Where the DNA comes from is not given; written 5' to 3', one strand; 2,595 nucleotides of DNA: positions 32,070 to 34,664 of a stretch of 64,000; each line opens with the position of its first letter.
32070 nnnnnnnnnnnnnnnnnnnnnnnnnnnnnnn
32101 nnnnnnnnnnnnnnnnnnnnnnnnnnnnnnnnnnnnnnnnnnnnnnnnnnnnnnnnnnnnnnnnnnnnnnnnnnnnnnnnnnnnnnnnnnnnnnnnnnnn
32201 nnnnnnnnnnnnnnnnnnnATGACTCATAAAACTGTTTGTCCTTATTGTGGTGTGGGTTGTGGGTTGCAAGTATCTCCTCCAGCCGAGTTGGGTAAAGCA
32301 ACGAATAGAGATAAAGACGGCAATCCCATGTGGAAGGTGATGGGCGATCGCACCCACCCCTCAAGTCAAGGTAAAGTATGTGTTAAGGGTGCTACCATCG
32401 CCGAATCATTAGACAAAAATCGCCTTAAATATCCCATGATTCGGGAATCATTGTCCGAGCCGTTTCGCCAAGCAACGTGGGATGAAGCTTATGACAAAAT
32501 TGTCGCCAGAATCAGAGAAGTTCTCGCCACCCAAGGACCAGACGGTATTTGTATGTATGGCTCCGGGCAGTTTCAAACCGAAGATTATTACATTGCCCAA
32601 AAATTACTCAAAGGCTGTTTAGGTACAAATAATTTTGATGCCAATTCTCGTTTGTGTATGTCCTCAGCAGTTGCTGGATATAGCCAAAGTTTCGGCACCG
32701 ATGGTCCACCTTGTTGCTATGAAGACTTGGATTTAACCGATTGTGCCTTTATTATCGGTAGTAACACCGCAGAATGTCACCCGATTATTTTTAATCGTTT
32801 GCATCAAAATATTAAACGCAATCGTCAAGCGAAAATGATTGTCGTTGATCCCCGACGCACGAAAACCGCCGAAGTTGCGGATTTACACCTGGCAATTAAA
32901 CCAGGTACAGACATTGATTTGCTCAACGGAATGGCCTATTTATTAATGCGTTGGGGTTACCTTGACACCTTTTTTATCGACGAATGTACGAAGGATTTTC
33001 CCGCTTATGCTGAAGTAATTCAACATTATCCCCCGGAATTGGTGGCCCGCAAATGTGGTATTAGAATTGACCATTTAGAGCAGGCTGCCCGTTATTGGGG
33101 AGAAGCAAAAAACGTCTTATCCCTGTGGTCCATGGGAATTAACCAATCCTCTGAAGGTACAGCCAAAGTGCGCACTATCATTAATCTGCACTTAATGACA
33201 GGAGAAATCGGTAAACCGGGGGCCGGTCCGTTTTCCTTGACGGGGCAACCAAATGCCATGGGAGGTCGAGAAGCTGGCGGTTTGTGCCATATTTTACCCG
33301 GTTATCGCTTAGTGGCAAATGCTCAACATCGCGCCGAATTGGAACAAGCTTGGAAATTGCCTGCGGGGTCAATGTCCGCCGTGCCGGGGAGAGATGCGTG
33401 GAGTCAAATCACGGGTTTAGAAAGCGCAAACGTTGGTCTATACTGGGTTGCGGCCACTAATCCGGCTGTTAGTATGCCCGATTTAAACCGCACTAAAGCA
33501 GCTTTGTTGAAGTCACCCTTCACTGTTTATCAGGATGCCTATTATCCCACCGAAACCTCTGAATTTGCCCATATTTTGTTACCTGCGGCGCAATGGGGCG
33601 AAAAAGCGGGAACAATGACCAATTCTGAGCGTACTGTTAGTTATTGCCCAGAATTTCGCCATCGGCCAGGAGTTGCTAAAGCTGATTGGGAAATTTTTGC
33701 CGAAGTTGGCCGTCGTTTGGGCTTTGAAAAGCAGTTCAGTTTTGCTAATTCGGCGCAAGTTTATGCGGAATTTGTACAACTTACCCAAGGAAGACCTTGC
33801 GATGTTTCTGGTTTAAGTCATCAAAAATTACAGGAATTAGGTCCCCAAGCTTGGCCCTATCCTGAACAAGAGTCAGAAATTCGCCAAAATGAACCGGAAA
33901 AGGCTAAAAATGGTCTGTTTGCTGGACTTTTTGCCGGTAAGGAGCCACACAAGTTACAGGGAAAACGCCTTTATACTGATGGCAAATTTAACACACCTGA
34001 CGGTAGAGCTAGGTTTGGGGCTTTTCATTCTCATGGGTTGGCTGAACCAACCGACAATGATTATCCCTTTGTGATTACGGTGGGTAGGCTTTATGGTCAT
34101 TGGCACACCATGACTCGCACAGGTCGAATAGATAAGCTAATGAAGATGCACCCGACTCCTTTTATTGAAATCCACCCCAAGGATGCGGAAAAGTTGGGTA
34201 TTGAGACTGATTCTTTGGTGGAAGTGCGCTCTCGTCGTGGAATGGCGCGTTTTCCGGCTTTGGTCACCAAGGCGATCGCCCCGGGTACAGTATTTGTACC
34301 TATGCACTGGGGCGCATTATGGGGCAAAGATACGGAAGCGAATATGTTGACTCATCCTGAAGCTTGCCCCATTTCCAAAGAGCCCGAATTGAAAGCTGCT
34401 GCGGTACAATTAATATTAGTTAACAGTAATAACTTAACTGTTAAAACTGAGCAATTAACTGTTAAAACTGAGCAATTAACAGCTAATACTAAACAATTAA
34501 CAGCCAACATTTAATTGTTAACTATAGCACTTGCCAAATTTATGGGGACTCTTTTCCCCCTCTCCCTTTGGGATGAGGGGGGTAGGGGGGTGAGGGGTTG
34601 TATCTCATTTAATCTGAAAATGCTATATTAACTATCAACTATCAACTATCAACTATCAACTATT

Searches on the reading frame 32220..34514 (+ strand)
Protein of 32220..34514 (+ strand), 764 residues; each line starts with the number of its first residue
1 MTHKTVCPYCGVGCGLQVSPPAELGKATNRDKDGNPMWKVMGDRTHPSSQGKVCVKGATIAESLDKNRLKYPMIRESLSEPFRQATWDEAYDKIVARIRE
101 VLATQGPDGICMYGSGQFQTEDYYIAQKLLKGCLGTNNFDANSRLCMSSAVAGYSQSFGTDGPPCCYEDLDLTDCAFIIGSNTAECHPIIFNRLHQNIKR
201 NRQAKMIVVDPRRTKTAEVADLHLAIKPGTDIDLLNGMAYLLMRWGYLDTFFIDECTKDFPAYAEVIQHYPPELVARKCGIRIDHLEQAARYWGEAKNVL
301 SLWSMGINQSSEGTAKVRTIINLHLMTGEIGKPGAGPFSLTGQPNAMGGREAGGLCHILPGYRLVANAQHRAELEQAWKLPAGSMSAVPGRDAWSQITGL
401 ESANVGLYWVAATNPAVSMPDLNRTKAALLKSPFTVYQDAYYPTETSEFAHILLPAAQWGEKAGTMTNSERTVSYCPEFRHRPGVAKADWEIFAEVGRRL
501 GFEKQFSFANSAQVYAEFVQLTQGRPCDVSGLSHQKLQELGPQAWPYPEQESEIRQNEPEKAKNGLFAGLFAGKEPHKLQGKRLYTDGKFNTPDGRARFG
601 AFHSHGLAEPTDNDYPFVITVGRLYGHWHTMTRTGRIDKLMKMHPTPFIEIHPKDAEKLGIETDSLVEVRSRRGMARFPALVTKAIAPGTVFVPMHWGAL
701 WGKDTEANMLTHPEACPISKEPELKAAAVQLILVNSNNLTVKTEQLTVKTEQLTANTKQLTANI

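Call 5: search_protein_families(library=pfam, proteins=[window:32220-34514:+])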
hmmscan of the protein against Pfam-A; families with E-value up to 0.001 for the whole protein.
window:32220-34514:+ (764 aa): 3 families
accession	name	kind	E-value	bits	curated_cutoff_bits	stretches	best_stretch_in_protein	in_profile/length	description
PF00384.28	Molybdopterin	-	1.9e-66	225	24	1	68-498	1-352/353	Molybdopterin oxidoreductase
PF01568.27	Molydop_binding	-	1.8e-34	118.5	26.8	1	617-727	1-109/110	Molydopterin dinucleotide binding domain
PF04879.21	Molybdop_Fe4S4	-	6.9e-15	55.2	22.7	1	2-64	3-53/55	Molybdopterin oxidoreductase Fe4S4 domain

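Call 11: search_protein_families(library=ncbifam, proteins=[window:32220-34514:+], max_evalue=0.01)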
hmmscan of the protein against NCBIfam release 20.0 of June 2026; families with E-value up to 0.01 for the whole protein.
window:32220-34514:+ (764 aa): 27 families (the best 25 are shown)
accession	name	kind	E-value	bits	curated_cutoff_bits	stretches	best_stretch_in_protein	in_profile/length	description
TIGR01591.1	Fdh-alpha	equivalog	6.4e-156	520.2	666.25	2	5-551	1-523/672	formate dehydrogenase subunit alpha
NF047855.1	AssmNtatRedNasC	equivalog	6.2e-144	480.9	1100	2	3-553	21-557/708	assimilatory nitrate reductase catalytic subunit NasC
NF041323.1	Nitr_red_NasA_Halo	equivalog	1.3e-138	463.5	1000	1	25-731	8-672/673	assimilatory nitrate reductase NasA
NF010055.0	PRK13532.1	equivalog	1.5e-117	394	904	3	3-256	43-290/830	nitrate reductase catalytic subunit NapA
TIGR01706.1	NAPA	equivalog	1.9e-111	373.8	930.55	3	3-257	43-291/830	periplasmic nitrate reductase subunit alpha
TIGR01553.1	formate-DH-alph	equivalog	1.5e-66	224.9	814.2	3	3-244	45-292/1009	formate dehydrogenase-N subunit alpha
TIGR01701.1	Fdhalpha-like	subfamily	1.9e-62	211.5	582.15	1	66-516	97-565/744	FdhF/YdeP family oxidoreductase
NF041513.1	formate_DH_Act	exception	1e-57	195.8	1400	3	4-241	44-279/1067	formate dehydrogenase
TIGR02693.1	arsenite_ox_L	equivalog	7.9e-56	189.5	359.05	2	434-697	508-775/806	arsenate reductase (azurin) large subunit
NF012032.0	PRK15488.1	equivalog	1.3e-38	132.6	694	2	39-514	68-541/759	thiosulfate reductase PhsA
TIGR02166.1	dmsA_ynfE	subfamily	5.2e-35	120.7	777.7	2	47-510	82-567/794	DMSO/selenate family reductase complex A subunit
TIGR00509.1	bisC_fam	subfamily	4e-32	111.3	1017.55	2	200-511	201-521/772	molybdopterin guanine dinucleotide-containing S/N-oxide reductase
NF005895.0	PRK07860.1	equivalog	1.5e-28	99.3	802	2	347-524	510-680/811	NADH-quinone oxidoreductase subunit G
TIGR03479.1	DMSO_red_II_alp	subfamily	5.1e-28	97.6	984.75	2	51-261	102-310/913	molybdopterin-dependent oxidoreductase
NF041783.2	mnquin_red_QrcB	equivalog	1.4e-27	96.2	440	2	4-335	54-364/695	menaquinone reductase molybdopterin-binding-like subunit QrcB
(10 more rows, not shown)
